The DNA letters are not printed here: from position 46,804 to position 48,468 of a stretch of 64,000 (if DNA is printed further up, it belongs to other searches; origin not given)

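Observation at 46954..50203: TPR-AAA+ ATPase followed by two translationally coupled TPR proteins, directly downstream of era-der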

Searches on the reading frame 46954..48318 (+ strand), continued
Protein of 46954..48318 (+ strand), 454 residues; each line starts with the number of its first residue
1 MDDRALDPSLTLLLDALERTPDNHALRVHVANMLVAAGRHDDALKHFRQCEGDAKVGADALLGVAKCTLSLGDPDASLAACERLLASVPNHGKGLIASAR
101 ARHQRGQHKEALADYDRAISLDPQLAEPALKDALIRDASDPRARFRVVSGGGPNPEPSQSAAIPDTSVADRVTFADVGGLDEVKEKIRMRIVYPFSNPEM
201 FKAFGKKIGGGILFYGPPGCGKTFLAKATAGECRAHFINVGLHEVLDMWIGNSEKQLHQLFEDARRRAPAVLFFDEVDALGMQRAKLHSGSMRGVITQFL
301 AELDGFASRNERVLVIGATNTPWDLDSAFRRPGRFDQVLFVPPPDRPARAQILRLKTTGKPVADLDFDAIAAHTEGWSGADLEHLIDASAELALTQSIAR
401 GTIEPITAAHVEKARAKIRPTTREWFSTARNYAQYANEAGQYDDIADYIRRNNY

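Call 11: search_solved_structures(query=window:46954-48318:+, max_evalue=1e-10, show_alignments=2)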
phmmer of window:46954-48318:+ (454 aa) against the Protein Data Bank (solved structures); distinct sequences matched with E-value up to 1e-10: 272 (the best 60 are shown).
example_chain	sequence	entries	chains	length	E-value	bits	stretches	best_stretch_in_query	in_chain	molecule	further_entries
9m4n_A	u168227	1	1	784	3.2e-109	369.2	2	161-400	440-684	Cell division control protein 48 homolog A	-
5c18_A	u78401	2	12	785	3.6e-109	369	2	160-422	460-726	Transitional endoplasmic reticulum ATPase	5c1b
9m3v_A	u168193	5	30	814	3.7e-109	369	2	161-400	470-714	Cell division control protein 48 homolog A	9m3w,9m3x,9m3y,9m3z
5c19_A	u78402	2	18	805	1.9e-108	366.7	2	160-450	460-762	Transitional endoplasmic reticulum ATPase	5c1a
7wub_C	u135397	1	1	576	6.8e-108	364.8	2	160-399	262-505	Transitional endoplasmic reticulum ATPase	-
1r7r_A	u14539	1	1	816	7.2e-108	364.7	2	160-399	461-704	Transitional endoplasmic reticulum ATPase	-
7rlh_A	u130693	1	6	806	7.3e-108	364.7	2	160-399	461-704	Transitional endoplasmic reticulum ATPase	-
7rlj_A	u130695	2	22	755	7.5e-108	364.7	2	160-399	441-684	Transitional endoplasmic reticulum ATPase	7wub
7rlg_A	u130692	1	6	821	7.8e-108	364.6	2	160-399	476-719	Transitional endoplasmic reticulum ATPase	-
8yka_A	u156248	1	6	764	7.8e-108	364.6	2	160-399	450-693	Transitional endoplasmic reticulum ATPase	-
7wub_D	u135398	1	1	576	7.9e-108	364.6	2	160-399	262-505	Transitional endoplasmic reticulum ATPase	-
7y4w_A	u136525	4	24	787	8.7e-108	364.4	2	160-399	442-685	Transitional endoplasmic reticulum ATPase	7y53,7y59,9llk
7bp8_A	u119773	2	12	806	9.5e-108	364.3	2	160-399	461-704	Transitional endoplasmic reticulum ATPase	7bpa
7bp9_A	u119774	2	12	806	9.5e-108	364.3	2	160-399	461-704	Transitional endoplasmic reticulum ATPase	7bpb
10qq_A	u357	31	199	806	9.5e-108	364.3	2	160-399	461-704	Transitional endoplasmic reticulum ATPase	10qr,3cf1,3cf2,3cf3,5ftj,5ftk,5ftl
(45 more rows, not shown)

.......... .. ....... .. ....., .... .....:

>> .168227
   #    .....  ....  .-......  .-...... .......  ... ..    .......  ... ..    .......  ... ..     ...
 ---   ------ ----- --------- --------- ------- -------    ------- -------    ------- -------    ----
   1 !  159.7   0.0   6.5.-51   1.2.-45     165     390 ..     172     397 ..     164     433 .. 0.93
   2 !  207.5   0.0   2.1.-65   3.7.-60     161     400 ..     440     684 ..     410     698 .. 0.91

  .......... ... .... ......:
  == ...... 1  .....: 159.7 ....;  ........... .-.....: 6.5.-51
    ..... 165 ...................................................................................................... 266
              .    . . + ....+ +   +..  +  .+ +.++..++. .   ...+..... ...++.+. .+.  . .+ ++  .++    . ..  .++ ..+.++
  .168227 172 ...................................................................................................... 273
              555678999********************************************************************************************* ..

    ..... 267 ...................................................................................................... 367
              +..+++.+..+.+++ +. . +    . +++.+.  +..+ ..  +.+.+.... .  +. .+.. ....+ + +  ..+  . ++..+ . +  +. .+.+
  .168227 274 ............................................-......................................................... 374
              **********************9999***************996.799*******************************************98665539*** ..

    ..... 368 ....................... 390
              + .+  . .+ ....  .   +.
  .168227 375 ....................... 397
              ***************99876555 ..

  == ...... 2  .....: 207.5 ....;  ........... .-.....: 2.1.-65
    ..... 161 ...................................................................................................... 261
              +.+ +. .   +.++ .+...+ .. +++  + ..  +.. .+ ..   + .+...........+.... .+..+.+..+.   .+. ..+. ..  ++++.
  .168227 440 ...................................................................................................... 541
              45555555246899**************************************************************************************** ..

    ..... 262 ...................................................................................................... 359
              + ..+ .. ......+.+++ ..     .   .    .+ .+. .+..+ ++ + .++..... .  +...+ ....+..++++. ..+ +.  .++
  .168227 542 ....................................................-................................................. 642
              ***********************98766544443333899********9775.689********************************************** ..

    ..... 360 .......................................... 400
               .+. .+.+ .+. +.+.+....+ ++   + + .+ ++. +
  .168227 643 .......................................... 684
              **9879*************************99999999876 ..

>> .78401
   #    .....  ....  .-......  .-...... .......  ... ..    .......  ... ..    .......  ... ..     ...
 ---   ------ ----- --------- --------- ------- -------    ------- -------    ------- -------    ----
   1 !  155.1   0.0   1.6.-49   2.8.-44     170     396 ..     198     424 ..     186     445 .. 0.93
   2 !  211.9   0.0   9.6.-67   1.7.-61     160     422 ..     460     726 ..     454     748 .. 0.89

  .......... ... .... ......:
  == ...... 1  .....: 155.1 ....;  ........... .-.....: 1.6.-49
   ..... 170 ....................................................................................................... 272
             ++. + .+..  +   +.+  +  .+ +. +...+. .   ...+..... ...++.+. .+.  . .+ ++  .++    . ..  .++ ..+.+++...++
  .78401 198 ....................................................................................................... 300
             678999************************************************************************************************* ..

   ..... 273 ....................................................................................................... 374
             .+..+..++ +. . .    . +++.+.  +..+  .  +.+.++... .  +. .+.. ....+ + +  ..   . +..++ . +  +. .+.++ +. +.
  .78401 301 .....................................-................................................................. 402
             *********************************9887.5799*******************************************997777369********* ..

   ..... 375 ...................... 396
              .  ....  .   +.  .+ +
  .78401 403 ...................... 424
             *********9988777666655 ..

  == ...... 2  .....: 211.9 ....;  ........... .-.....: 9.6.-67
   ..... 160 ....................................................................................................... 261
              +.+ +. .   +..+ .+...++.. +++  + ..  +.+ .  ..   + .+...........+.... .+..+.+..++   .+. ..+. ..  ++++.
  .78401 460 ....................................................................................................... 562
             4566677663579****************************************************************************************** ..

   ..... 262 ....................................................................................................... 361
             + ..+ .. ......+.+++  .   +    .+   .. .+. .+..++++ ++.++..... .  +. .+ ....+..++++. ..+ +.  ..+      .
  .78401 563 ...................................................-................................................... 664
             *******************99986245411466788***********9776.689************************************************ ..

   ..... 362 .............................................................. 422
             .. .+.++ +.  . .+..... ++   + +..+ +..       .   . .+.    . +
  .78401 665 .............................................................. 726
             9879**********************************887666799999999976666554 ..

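Call 12: search_protein_families(library=padloc, proteins=[window:46954-48318:+], max_evalue=0.01)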
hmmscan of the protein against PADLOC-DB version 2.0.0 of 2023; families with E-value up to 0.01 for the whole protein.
window:46954-48318:+ (454 aa): 9 families
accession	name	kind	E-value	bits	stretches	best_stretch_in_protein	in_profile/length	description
PDLC02196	IetA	-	1.7e-30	104.7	1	192-413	105-321/374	-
PDLC02195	IetA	-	1.3e-27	95.1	1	182-438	111-362/395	-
PDLC04232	IetA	-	4.2e-27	93.4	1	186-419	93-321/330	-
PDLC00915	TRIP13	-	4.6e-18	63.7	1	181-355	35-222/302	TRIP13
PDLC04231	IetA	-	2.3e-16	58.4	1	199-345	107-248/262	-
PDLC00914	TRIP13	-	5.2e-09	34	1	255-375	130-249/302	TRIP13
PDLC04488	PDC-M16B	-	0.0012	15.6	0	9-46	247-284/634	-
PDLC03838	DolB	-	0.004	14.5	1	212-278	169-239/375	-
PDLC04140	mad8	-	0.005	14.4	0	210-244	28-67/314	mads_8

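Call 14: find_related_loci(query=A1, collection=genome_contigs, flank=6000)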
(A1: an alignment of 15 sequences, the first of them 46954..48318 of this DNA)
Query A1 (454 aa) in genome_contigs; peptide patterns used: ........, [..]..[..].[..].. (x = any residue, [..] = any of these).
600 stretches matched a pattern (row limit reached: there are more); 564 encode a relative of the query (tblastn E <= 1e-3); the best 80 are kept; 80 distinct loci.
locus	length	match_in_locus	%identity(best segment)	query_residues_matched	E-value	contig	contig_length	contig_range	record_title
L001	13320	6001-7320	47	7-450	4e-126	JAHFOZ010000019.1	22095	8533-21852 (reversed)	MAG: Planctomycetota bacterium isolate nzgw515 NODE_741_length_22096_cov_3.010011, whole genome shotgun sequence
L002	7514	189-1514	47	9-450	6e-125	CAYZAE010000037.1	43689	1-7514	MAG TPA_asm: uncultured Verrucomicrobiota bacterium isolate SRP272421_co2_389 genome assembly, contig: NODE_1555_length_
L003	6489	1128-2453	47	7-449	9e-123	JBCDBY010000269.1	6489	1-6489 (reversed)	MAG: Planctomycetota bacterium isolate P01_F01_bin.94 k141_2098656_length_6489_cov_17.0000, whole genome shotgun sequenc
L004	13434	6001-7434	45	1-453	2e-121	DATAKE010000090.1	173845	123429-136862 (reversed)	MAG TPA_asm: Opitutaceae bacterium isolate SMAG_U6930 k141_27432, whole genome shotgun sequence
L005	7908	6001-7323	46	7-449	8e-121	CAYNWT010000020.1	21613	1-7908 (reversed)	MAG TPA_asm: uncultured Planctomycetaceae bacterium isolate binchicken_co258_152 genome assembly, contig: NODE_1493_leng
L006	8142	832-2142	43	13-445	3e-120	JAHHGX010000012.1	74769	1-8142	MAG: Calothrix sp. FI2-JRJ7 scaffold_131_c1, whole genome shotgun sequence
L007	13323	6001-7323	43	13-450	3e-119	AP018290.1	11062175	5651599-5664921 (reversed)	Calothrix sp. NIES-4105 DNA, nearly complete genome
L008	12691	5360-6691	43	7-450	4e-117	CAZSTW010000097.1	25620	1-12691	MAG TPA_asm: uncultured Planctomycetaceae bacterium isolate binchicken_co298_65 genome assembly, contig: NODE_3397_lengt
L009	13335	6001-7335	44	7-450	3e-117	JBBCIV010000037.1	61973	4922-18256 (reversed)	MAG: Phycisphaerae bacterium isolate MAG_CPA_08 P10A_000000065006, whole genome shotgun sequence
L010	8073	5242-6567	44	9-450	2e-116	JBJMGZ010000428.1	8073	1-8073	MAG: Thermoanaerobaculia bacterium isolate 12C18O_48h_100_P16_coass_bin_34 k141_1476332, whole genome shotgun sequence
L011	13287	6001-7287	43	13-450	2e-116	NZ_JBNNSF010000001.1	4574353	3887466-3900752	Chitinophaga sp. NPDC101104 NPDC101104_354_E10.ctg-0001, whole genome shotgun sequence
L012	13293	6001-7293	43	1-449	2e-114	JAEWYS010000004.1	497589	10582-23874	MAG: Bacteroidetes bacterium isolate OH_SFB_18 k127_741795, whole genome shotgun sequence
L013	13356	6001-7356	42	16-449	7e-113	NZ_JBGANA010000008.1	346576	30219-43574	MAG: Prosthecobacter sp. isolate MAG_AAO_H125.6 AAOH125-6_opera_contig_136, whole genome shotgun sequence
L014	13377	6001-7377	42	13-449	2e-112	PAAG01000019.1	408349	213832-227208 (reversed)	MAG: Verrucomicrobiales bacterium isolate NAT23 MHASMcontig_901145, whole genome shotgun sequence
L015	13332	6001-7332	40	1-450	3e-112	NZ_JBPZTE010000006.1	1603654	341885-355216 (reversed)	Flavobacterium sp. MAHUQ-57 velvet_auto_105_6, whole genome shotgun sequence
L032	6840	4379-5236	53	170-453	2e-98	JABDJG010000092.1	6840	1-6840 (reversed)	MAG: Hyphomicrobiales bacterium isolate SS_bin_17 k127_3043725, whole genome shotgun sequence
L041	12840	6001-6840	51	172-450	9e-94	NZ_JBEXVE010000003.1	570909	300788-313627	Streptomyces sp. NPDC005962 NPDC005962_11_A2.ctg-0003, whole genome shotgun sequence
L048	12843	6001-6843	48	172-451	7e-91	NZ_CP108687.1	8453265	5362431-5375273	Streptomyces sp. NBC_01013 chromosome, complete genome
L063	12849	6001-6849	47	171-452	9e-89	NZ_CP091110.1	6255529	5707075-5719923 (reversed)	Neobacillus drentensis strain JC05 chromosome, complete genome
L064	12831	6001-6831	49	172-448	1e-88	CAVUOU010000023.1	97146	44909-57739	MAG: uncultured Actinomycetota bacterium isolate MFD06092.bin.2.63 genome assembly, contig: contig_51495, whole genome s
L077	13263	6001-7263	38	16-450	2e-82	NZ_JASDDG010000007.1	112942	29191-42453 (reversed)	Arthrobacter sp. APC 3897 S7_500.fa_NODE_7, whole genome shotgun sequence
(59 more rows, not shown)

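Call 15: find_encoding_contigs(protein=P0004, flank=8000, max_places=2)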
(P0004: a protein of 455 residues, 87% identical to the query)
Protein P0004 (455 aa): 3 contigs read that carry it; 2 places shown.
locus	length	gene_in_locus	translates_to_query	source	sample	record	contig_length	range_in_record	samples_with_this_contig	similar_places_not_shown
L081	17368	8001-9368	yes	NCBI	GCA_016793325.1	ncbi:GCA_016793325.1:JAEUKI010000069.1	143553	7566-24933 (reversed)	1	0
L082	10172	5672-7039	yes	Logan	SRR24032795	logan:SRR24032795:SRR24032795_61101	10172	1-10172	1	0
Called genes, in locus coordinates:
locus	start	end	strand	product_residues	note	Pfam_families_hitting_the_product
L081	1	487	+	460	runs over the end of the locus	PF00916:Sulfate_transp, PF16983:MFS_MOT1 (weak)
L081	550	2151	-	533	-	PF00069:Pkinase, PF03109:ABC1 (faint), PF07714:PK_Tyr_Ser-Thr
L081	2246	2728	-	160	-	-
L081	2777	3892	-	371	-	PF03781:FGE-sulfatase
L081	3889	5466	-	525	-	PF01425:Amidase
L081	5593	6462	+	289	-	PF00350:Dynamin_N (faint), PF01926:MMR_HSR1, PF02421:FeoB_N, PF03193:RsgA_GTPase (faint), PF00009:GTP_EFTU (weak), PF07650:KH_2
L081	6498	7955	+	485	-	PF03308:MeaB (faint), PF03193:RsgA_GTPase (faint), PF01926:MMR_HSR1, PF02421:FeoB_N, PF00009:GTP_EFTU, PF01926:MMR_HSR1, PF02421:FeoB_N, PF14714:KH_dom-like, +4 more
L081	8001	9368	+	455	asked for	PF13431:TPR_17 (faint), PF00515:TPR_1 (faint), PF07719:TPR_2 (faint), PF13181:TPR_8 (faint), PF13432:TPR_16 (weak), PF00004:AAA, PF17862:AAA_lid_3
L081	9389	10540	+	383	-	PF00515:TPR_1 (faint), PF07719:TPR_2 (faint), PF13176:TPR_7 (faint), PF13374:TPR_10 (faint), PF13424:TPR_12 (faint), PF13428:TPR_14 (faint), PF13432:TPR_16, PF13432:TPR_16 (weak), +7 more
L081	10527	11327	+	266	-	PF13428:TPR_14 (faint), PF14559:TPR_19 (faint), PF13371:TPR_9 (faint), PF13432:TPR_16 (faint), PF23914:TPR_CcmH_CycH (faint), PF13431:TPR_17 (faint)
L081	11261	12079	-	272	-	-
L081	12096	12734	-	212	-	PF00440:TetR_N, PF17932:TetR_C_24 (weak)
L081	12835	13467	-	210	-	PF00440:TetR_N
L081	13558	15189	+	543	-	PF00232:Glyco_hydro_1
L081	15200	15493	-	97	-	-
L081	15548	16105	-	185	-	-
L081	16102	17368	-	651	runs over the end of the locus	PF01926:MMR_HSR1, PF02421:FeoB_N, PF07670:Gate, PF07664:FeoB_C, PF07670:Gate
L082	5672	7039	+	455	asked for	PF13431:TPR_17 (faint), PF00515:TPR_1 (faint), PF07719:TPR_2 (faint), PF13181:TPR_8 (faint), PF13432:TPR_16 (weak), PF00004:AAA, PF17862:AAA_lid_3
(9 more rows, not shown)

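Call 16: find_encoding_contigs(protein=P0018, flank=8000, max_places=2)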
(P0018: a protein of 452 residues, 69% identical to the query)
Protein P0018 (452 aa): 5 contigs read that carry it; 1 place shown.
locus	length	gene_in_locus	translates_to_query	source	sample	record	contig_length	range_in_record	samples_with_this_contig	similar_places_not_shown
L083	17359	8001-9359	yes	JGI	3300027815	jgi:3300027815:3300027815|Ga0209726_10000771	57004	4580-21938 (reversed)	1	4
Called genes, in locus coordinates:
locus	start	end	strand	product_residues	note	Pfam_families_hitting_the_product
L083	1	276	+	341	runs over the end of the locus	-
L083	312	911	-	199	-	-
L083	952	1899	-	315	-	PF03781:FGE-sulfatase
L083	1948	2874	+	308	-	PF00009:GTP_EFTU, PF00350:Dynamin_N (weak), PF01926:MMR_HSR1, PF02421:FeoB_N, PF03193:RsgA_GTPase (faint), PF07650:KH_2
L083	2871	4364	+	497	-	PF03308:MeaB (faint), PF03193:RsgA_GTPase (faint), PF01926:MMR_HSR1, PF02421:FeoB_N, PF00009:GTP_EFTU, PF01926:MMR_HSR1, PF02421:FeoB_N, PF14714:KH_dom-like, +2 more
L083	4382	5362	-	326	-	-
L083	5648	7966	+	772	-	PF00069:Pkinase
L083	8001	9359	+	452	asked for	PF13428:TPR_14 (faint), PF14559:TPR_19 (faint), PF07719:TPR_2 (faint), PF13432:TPR_16 (weak), PF00004:AAA, PF17862:AAA_lid_3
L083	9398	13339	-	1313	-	PF00069:Pkinase, PF03109:ABC1 (faint), PF07714:PK_Tyr_Ser-Thr, PF13191:AAA_16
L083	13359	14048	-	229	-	-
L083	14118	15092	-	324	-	PF02779:Transket_pyr, PF02780:Transketolase_C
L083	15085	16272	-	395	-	PF00676:E1_dh, PF13292:DXP_synthase_N (weak), PF02775:TPP_enzyme_C (weak)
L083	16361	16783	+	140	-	-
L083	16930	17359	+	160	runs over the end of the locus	-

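Call 17: find_encoding_contigs(protein=P0045, flank=8000, max_places=2)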
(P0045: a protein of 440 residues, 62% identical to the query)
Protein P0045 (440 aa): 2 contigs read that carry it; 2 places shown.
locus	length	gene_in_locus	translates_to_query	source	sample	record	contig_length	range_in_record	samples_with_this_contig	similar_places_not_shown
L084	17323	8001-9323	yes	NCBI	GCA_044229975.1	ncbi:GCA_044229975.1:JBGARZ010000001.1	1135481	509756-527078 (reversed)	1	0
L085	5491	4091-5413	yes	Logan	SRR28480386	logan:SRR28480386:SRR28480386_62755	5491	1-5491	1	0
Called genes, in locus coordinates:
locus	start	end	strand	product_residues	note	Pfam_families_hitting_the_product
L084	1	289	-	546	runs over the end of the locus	-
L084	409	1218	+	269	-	PF13472:Lipase_GDSL_2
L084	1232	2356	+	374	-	PF13439:Glyco_transf_4, PF13579:Glyco_trans_4_4, PF20706:GT4-conflict, PF00534:Glycos_transf_1, PF13692:Glyco_trans_1_4, PF13524:Glyco_trans_1_2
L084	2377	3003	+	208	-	PF00132:Hexapep (faint)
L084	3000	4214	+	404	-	PF00534:Glycos_transf_1, PF13692:Glyco_trans_1_4, PF13524:Glyco_trans_1_2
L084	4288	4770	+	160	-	-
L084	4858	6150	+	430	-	PF25390:WD40_RLD, PF00415:RCC1 (faint), PF13540:RCC1_2 (weak)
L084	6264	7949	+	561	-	PF03417:AAT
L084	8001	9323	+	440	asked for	PF07719:TPR_2 (faint), PF13428:TPR_14 (faint), PF14559:TPR_19 (faint), PF13174:TPR_6 (faint), PF00515:TPR_1 (faint), PF13432:TPR_16 (faint), PF00004:AAA, PF17862:AAA_lid_3 (weak)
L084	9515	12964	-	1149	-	PF00069:Pkinase, PF07714:PK_Tyr_Ser-Thr, PF23381:Beta-prop_IFT122_1st, PF23414:Beta-prop_EML_2, PF24782:WD40_MABP1-WDR62_2nd, PF24817:WD40_WDHD1_1st, PF25174:Beta-prop_THOC3, PF25391:WD40_Gbeta, +65 more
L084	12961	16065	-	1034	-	PF03219:TLC (faint), PF07690:MFS_1, PF13646:HEAT_2 (weak), PF00027:cNMP_binding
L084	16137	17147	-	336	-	-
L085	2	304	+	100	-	?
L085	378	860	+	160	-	-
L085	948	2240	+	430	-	PF25390:WD40_RLD, PF00415:RCC1 (faint), PF13540:RCC1_2 (weak)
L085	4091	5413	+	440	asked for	PF07719:TPR_2 (faint), PF13428:TPR_14 (faint), PF14559:TPR_19 (faint), PF13174:TPR_6 (faint), PF00515:TPR_1 (faint), PF13432:TPR_16 (faint), PF00004:AAA, PF17862:AAA_lid_3 (weak)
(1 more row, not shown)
